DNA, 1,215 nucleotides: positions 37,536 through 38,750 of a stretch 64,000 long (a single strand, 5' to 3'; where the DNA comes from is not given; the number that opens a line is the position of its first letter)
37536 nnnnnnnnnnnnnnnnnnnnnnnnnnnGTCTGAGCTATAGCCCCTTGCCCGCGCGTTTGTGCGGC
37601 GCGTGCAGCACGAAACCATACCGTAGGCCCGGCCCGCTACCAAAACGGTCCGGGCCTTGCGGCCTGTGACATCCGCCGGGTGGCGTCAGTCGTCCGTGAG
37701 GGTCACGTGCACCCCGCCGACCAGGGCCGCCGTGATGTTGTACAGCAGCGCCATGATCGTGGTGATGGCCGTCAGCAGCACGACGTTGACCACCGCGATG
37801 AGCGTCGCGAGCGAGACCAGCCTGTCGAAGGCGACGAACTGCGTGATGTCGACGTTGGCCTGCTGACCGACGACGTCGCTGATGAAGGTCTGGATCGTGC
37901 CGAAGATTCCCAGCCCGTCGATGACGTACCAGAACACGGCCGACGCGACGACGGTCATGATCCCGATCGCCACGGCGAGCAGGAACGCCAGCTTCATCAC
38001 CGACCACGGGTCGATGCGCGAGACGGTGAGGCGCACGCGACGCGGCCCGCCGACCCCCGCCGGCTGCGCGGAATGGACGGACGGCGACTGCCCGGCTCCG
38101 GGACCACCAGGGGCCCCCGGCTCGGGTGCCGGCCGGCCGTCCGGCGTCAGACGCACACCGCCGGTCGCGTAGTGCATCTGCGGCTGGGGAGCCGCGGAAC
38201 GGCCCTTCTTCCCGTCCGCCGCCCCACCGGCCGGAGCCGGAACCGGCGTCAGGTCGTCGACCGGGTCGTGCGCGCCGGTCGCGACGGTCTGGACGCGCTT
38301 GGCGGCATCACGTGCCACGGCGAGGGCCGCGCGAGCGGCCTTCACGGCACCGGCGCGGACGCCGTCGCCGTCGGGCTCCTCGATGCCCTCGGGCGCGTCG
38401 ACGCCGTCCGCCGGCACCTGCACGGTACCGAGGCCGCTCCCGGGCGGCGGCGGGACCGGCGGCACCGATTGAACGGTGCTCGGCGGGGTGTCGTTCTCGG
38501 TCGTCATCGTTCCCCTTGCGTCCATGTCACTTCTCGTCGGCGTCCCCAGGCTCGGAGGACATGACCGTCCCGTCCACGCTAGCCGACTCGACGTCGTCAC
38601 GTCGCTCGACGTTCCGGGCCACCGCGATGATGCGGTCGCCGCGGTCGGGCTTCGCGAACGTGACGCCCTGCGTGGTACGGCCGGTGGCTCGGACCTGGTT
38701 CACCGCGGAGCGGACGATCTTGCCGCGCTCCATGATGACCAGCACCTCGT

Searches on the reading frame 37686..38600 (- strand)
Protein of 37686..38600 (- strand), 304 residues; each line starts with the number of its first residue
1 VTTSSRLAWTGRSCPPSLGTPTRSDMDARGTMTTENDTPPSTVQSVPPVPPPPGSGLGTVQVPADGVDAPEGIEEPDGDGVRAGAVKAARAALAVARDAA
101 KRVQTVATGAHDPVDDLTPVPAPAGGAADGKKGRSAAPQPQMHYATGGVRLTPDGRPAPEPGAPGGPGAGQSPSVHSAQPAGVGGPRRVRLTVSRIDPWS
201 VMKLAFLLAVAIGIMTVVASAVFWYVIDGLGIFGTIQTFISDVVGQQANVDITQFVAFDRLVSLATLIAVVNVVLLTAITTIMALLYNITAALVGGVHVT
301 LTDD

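Call 6: search_protein_families(library=pfam, proteins=[window:37686-38600:-], max_evalue=0.1)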
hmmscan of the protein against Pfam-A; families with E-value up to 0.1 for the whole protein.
window:37686-38600:- (304 aa): 1 family
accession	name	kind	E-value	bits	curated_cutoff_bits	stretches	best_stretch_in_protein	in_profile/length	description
PF12089.13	DUF3566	-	1.1e-41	142.3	22.2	1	186-303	1-118/118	Transmembrane domain of unknown function (DUF3566)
